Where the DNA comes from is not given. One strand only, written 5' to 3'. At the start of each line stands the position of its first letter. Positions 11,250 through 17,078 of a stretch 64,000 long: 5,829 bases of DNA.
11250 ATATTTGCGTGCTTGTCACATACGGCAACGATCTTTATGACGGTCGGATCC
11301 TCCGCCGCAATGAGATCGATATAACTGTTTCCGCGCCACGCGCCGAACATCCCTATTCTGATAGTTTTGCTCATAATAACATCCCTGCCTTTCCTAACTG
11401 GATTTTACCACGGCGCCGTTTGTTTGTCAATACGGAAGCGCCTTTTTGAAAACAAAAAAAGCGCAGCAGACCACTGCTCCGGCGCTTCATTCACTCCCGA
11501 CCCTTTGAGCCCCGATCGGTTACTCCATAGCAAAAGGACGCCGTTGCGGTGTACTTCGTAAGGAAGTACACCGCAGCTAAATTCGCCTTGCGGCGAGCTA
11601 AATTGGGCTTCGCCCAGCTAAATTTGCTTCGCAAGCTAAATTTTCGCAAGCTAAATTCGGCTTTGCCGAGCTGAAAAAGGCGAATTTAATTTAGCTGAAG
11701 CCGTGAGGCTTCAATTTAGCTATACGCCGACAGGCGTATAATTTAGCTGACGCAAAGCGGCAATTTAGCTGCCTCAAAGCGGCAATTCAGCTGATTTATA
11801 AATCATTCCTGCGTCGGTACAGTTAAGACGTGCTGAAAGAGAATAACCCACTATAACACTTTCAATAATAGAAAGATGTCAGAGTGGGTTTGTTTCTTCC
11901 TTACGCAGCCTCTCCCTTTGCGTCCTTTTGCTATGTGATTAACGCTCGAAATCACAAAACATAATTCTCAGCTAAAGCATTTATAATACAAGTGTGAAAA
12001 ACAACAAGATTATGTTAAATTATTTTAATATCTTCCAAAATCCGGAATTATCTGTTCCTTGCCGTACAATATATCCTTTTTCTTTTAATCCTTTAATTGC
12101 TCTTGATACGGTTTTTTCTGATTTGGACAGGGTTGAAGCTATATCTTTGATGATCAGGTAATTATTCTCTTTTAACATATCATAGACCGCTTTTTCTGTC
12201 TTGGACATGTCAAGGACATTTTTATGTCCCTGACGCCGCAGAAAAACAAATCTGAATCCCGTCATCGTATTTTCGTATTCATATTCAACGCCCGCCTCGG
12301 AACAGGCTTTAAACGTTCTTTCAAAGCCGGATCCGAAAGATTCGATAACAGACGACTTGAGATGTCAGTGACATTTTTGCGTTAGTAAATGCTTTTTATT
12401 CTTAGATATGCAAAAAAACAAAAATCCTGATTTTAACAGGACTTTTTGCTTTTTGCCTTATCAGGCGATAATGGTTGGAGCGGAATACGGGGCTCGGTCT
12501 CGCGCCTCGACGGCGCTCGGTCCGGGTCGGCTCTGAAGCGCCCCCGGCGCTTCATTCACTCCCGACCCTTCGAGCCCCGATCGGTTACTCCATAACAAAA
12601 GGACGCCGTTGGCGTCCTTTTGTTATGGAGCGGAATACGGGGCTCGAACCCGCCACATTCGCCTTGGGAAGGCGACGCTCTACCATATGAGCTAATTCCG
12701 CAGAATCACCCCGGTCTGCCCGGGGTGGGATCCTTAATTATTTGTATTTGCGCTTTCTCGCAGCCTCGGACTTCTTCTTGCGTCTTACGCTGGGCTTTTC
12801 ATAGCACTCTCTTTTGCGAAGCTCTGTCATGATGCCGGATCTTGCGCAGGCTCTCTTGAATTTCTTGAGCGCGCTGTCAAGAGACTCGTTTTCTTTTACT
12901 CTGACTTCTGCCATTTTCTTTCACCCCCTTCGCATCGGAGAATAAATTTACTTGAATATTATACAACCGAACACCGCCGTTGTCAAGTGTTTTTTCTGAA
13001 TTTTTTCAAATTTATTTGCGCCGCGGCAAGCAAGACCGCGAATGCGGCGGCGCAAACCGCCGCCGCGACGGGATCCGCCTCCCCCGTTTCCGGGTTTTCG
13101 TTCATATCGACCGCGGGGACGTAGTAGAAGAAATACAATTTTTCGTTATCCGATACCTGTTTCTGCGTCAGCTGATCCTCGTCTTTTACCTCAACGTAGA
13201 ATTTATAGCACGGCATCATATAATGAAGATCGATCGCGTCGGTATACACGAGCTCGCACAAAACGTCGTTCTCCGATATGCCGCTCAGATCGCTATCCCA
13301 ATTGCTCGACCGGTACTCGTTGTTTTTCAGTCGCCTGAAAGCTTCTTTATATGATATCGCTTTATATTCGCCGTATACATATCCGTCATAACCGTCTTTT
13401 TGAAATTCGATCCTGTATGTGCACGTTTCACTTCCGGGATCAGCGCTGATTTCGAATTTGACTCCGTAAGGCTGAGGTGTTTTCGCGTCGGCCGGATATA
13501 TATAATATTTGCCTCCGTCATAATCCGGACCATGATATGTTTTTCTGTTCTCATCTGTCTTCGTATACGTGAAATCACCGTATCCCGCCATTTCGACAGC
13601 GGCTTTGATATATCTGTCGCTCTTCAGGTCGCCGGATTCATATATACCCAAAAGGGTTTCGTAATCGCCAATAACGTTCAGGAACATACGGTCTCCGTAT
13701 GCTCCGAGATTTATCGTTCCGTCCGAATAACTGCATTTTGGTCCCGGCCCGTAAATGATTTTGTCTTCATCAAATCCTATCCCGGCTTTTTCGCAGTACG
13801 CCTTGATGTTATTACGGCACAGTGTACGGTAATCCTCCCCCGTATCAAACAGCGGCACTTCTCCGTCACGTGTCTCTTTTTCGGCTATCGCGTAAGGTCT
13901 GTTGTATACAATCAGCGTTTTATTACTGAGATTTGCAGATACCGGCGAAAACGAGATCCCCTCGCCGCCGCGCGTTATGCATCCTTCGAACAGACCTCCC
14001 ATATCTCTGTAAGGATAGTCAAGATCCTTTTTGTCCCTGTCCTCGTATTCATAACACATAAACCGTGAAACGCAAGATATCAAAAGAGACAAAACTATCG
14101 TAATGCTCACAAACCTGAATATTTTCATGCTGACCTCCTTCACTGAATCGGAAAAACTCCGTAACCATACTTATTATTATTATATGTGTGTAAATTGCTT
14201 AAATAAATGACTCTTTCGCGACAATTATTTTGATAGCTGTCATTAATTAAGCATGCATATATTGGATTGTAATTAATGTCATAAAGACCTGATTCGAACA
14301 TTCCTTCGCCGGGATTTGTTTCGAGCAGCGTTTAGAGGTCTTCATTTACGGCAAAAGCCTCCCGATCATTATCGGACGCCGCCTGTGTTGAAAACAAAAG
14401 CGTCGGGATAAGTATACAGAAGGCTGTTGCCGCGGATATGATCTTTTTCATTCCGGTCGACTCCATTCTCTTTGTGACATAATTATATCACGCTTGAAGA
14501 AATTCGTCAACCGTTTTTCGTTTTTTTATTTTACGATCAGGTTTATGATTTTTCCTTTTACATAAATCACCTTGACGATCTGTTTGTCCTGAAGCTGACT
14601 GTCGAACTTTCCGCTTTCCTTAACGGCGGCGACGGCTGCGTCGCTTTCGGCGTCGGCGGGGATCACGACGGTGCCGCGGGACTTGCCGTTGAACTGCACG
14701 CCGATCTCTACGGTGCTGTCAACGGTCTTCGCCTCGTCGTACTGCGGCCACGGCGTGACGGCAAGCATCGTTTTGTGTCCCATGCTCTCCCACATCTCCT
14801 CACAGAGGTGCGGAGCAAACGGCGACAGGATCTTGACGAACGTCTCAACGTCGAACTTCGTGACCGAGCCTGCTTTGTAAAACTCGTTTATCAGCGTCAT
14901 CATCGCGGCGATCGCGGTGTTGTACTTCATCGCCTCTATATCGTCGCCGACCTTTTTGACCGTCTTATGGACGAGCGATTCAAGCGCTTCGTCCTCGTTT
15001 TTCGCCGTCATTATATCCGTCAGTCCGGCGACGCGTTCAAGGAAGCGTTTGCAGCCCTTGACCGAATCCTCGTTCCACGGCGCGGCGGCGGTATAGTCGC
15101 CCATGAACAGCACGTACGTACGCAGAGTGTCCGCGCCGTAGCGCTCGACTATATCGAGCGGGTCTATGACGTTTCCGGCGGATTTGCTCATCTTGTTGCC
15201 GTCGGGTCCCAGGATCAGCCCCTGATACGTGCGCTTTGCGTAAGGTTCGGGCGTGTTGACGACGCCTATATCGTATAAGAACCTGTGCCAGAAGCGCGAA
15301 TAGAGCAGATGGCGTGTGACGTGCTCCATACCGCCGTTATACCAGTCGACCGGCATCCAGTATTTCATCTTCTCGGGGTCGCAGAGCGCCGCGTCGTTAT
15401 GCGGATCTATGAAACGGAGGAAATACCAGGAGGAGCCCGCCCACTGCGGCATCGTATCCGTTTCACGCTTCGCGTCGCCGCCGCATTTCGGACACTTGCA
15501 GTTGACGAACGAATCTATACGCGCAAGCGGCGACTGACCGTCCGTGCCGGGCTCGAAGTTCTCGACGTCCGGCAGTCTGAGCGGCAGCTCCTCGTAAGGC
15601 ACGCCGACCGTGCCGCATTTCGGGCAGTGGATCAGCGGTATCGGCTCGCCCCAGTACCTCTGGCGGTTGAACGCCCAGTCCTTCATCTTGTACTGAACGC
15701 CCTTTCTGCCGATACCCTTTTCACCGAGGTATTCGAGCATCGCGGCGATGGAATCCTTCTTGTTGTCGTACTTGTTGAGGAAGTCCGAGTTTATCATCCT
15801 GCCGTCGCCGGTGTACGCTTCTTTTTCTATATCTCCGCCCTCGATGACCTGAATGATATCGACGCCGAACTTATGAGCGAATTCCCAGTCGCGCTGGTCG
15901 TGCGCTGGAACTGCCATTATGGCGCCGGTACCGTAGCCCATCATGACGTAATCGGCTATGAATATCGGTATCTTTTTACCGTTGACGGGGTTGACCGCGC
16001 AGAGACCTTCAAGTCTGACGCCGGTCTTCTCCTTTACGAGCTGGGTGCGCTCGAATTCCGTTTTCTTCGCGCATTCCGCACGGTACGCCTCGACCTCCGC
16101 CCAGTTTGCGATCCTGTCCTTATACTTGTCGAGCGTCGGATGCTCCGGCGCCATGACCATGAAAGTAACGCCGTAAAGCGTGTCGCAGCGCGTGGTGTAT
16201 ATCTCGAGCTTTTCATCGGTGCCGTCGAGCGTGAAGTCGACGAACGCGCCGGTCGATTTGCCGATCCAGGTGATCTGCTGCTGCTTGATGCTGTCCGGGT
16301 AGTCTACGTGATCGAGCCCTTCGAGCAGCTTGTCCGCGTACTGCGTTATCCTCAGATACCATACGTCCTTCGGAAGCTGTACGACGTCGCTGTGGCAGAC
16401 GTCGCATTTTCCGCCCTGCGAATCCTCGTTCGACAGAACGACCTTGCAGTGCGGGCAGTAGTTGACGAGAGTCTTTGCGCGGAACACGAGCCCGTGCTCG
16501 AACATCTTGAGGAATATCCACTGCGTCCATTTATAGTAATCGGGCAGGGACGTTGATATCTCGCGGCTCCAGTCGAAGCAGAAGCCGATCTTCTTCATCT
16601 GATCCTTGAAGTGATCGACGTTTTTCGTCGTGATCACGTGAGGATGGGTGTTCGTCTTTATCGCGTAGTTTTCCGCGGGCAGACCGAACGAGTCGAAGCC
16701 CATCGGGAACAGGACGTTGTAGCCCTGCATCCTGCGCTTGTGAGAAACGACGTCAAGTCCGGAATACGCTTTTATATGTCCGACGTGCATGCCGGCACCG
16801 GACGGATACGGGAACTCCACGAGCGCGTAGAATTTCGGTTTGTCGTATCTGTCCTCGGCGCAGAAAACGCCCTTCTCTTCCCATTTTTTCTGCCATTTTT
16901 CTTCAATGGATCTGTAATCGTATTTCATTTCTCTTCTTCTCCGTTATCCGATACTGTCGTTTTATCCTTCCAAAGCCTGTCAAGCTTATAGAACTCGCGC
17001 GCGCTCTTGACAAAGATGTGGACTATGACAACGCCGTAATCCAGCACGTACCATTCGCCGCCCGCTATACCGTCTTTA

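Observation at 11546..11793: Modular hairpin array A: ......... x5-6, each followed by a different mini-hairpin, then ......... x4-5 in the same pattern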

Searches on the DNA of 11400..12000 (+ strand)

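Call 44: search_rna_families(source=window, start=11400, end=12000, threshold=evalue, max_evalue=5)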
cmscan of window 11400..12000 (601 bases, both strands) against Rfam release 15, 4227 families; matches with E-value up to 5: 6.
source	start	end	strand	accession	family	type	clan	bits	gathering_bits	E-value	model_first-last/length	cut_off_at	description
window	11574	11646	+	RF01706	Gut-1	Gene; sRNA;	-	36.7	50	1.6e-05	1-77/77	no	Gut-1 RNA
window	11827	11907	+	RF00833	mir-70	Gene; miRNA;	-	21.3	90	0.17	1-79/79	no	mir-70 microRNA precursor family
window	11838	11896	-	RF01413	miR-430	Gene; miRNA;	CL00096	20.5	47.3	0.41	1-70/70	no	miR-430 microRNA precursor family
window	11536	11584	-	RF03244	mir-4798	Gene; miRNA;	-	19.3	75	0.47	1-75/75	no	mir-4798 microRNA precursor family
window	11540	11580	-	RF00103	mir-1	Gene; miRNA;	-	17.5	45.6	0.84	1-79/79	no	mir-1 microRNA precursor family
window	11638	11703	-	RF01206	snoR109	Gene; snRNA; snoRNA; HACA-box;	-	17.3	34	4.4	1-92/92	no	Small nucleolar RNA snoR109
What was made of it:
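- Tried and rejected: The Gut-1 relation appeared only in E-value mode (call 44).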

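Call 46: search_rna_families(source=window, start=11500, end=11850, threshold=evalue, max_evalue=1, show_alignments=3)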
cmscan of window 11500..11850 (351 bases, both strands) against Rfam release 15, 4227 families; matches with E-value up to 1: 3.
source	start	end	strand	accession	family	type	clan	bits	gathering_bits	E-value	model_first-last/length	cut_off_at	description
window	11574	11646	+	RF01706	Gut-1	Gene; sRNA;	-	36.7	50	9.1e-06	1-77/77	no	Gut-1 RNA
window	11536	11584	-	RF03244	mir-4798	Gene; miRNA;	-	19.3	75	0.27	1-75/75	no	mir-4798 microRNA precursor family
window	11540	11580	-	RF00103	mir-1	Gene; miRNA;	-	17.5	45.6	0.49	1-79/79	no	mir-1 microRNA precursor family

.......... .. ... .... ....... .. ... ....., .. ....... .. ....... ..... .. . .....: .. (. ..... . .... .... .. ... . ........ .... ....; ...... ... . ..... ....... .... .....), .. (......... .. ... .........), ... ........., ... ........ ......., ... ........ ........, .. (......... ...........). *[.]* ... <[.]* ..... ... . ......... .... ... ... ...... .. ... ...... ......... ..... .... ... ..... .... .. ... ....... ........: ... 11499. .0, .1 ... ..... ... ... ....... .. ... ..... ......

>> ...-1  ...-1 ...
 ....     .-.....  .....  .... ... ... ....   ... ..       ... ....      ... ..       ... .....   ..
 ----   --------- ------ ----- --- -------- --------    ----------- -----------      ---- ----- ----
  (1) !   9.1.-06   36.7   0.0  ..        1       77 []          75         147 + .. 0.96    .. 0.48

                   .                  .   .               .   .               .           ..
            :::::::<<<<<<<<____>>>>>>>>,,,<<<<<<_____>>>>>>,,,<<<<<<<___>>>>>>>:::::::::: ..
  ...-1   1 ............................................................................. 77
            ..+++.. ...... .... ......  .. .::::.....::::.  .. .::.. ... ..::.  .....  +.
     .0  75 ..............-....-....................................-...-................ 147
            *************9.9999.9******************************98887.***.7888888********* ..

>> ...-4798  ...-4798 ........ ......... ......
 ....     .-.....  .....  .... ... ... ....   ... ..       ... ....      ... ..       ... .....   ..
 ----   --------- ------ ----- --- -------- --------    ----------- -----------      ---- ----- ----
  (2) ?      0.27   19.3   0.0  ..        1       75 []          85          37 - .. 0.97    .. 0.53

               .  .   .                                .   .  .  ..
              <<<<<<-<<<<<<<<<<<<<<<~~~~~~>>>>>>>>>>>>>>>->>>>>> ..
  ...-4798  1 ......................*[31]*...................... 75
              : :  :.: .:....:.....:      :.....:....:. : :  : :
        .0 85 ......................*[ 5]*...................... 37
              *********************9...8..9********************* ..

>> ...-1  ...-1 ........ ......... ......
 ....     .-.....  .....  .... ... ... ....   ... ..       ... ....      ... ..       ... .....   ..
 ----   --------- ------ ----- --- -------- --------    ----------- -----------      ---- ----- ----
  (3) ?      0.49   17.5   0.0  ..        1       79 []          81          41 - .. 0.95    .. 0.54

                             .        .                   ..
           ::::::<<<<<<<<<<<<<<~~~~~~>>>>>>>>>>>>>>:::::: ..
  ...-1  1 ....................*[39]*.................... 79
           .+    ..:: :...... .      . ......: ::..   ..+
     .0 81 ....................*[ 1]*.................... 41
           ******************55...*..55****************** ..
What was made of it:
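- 11575..11668 (+): Left arm: 5 x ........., each followed by a mini-hairpin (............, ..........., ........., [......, a duplication remnant], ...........). Rfam Gut-1 hit 11574-11646 (+), 36.7 bits, full model (calls 44, 46).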

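Call 76: search_dna_similar(query=window:11520-11930:+, collection=phages, mode=distant, max_evalue=0.01, max_rows=10)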
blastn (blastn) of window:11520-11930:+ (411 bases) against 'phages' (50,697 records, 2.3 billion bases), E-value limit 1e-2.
No match.

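Call 77: search_dna_similar(query=window:11520-11930:+, collection=plasmids, mode=distant, max_evalue=0.01, max_rows=10)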
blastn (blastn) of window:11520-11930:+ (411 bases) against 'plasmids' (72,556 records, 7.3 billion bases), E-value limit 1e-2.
No match.
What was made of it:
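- Tried and rejected: blastn of 11520-11930 against phage and plasmid collections found no match (calls 76, 77).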

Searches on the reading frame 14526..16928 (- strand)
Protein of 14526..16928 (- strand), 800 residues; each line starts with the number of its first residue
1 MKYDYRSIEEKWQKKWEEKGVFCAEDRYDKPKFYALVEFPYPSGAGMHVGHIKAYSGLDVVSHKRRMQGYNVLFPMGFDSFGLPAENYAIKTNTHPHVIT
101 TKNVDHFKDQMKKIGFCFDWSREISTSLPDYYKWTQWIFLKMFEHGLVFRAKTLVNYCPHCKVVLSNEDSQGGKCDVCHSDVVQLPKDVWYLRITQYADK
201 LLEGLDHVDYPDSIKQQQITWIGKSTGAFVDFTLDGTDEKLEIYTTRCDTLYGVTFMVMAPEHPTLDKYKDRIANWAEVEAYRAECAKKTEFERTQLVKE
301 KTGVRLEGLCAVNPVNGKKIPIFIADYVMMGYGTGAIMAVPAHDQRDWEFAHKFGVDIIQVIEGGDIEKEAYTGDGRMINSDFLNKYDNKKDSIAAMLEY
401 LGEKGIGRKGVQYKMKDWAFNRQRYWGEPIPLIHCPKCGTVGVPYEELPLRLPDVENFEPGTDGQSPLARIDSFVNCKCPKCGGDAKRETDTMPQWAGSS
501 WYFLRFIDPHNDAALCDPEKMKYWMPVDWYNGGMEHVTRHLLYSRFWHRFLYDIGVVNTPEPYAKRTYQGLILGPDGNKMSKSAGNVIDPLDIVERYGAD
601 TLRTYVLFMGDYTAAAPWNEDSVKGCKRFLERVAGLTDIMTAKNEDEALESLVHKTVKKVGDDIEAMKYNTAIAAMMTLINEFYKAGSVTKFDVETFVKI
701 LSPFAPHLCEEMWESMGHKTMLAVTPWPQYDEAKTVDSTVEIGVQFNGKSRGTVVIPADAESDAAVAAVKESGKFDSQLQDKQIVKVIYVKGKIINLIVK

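Call 20: search_protein_families(library=pfam, proteins=[window:14526-16928:-])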
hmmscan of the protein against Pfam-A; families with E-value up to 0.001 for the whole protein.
window:14526-16928:- (800 aa): 5 families
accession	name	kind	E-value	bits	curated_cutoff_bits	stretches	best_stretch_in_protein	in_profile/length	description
PF13603.12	tRNA-synt_1_2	-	5.4e-59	199.2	25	1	221-392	3-176/185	Leucyl-tRNA synthetase, editing domain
PF00133.28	tRNA-synt_1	-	7.1e-49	167.1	22.7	2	11-221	1-224/414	tRNA synthetases class I (I, L, M and V)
PF09334.17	tRNA-synt_1g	-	1.3e-24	87.1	20.1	2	39-181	7-145/391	tRNA synthetases class I (M)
PF08264.19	Anticodon_1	-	7.6e-19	68.5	25.1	1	646-763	1-145/148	Anticodon-binding domain of tRNA ligase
PF01406.26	tRNA-synt_1e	-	9.9e-05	22.3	27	0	576-624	250-297/301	tRNA synthetases class I (C) catalytic domain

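Call 30: find_related_loci(query=window:14526-16928:-, collection=genome_contigs, flank=10000)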
Query window:14526-16928:- (800 aa) in genome_contigs; peptide patterns used: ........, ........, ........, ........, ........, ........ (x = any residue, [..] = any of these).
599 stretches matched a pattern (row limit reached: there are more); 586 encode a relative of the query (tblastn E <= 1e-3); the best 80 are kept; 80 distinct loci.
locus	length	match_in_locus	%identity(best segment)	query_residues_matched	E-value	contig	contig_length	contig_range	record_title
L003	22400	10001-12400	76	1-800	0e+0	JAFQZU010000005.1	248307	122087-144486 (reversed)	MAG: Lachnospiraceae bacterium isolate RGIG2300 Goat_Duodenum.Co__c239838, whole genome shotgun sequence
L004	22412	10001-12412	75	1-800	0e+0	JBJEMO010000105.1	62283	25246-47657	MAG: Bilifractor sp. isolate SARD05_bin.031 NODE_196_length_62283_cov_7.536768, whole genome shotgun sequence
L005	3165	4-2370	76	16-800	0e+0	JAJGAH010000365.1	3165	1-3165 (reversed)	MAG: Eubacterium sp. isolate UW_Xyl_LCO2 Ga0214927_101266, whole genome shotgun sequence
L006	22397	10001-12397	74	1-800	0e+0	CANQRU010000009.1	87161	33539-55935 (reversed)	MAG: uncultured Lachnospiraceae bacterium isolate Lapin-021__bin39 genome assembly, contig: Lapin-021__NODE_305_length_8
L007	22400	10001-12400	73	1-800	0e+0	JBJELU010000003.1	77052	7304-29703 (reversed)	MAG: Oliverpabstia sp. isolate LOHA43_bin.039 NODE_108_length_77052_cov_14.851267, whole genome shotgun sequence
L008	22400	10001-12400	74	1-800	0e+0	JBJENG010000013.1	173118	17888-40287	MAG: Blautia sp. isolate LOHA32_bin.009 NODE_15_length_173118_cov_10.743498, whole genome shotgun sequence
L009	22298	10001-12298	78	3-769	0e+0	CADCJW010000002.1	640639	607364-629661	MAG: uncultured Clostridiales bacterium isolate RUG14713 genome assembly, contig: RUG14713_asm_2, whole genome shotgun s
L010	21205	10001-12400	74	1-800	0e+0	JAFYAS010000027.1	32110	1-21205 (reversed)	MAG: Lachnospiraceae bacterium isolate RGIG6919 Sheep_Rumen-5__c668598, whole genome shotgun sequence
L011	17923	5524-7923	74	1-800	0e+0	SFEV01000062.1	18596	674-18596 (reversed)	MAG: Lachnospiraceae bacterium isolate W0P33.039 Contig1762, whole genome shotgun sequence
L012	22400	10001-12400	73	1-800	0e+0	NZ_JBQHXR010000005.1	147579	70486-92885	Blautia sp. HCP3S3_G3 contig00005, whole genome shotgun sequence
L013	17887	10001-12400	74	1-800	0e+0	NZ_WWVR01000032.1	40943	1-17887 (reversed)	Blautia sp. BIOML-A1 scaffold32_size41042, whole genome shotgun sequence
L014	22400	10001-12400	74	1-800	0e+0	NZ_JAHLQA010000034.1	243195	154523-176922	Blautia sp. MSJ-19 M-19_ctg00002, whole genome shotgun sequence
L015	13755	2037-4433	73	1-800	0e+0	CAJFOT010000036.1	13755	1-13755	Candidatus Paralachnospira sangeri isolate Coassembly_mag_497 genome assembly, contig: MAGpy_11413_min2k_bin_497_fak87_7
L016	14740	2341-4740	74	1-800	0e+0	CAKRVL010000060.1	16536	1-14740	MAG: uncultured Blautia sp. isolate REFINED_METABAT215_TOP10_CONTIGS_1500_ASSEMBLY_K77_MERGED__Hadza_PheChl_Fiber-Hadza-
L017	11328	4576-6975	73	1-800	0e+0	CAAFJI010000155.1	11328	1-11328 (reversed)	MAG TPA_asm: Lachnospiraceae bacterium, isolate HGM12015, WGS project CAAFJI010000000 data, contig: SRS1596800_141_k141_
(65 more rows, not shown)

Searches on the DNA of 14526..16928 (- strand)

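Call 60: search_rna_families(sources=[L028, L050, L083, L100, L119], threshold=evalue, max_evalue=1)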
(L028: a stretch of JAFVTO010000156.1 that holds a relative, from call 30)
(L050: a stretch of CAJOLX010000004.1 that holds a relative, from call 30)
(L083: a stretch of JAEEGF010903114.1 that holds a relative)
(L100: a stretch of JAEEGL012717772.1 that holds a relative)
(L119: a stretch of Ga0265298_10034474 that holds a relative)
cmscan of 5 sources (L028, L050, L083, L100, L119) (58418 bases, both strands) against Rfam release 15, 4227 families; matches with E-value up to 1: 5.
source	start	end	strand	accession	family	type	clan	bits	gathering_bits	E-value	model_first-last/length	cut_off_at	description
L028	83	253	+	RF02001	group-II-D1D4-3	Intron;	CL00102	117.2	32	2e-23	1-170/170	no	Group II catalytic intron D1-D4-3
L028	271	352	+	RF01998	group-II-D1D4-1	Intron;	CL00102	54.9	35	3.7e-07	1-84/84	no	Group II catalytic intron D1-D4-1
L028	1782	1846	+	RF00029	Intron_gpII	Intron;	-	47.8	40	2.5e-06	1-77/77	no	Group II catalytic intron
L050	6075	6164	+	RF01706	Gut-1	Gene; sRNA;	-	28.7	50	0.15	1-77/77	no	Gut-1 RNA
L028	11134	11243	+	RF01706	Gut-1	Gene; sRNA;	-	26.7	50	0.5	1-77/77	no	Gut-1 RNA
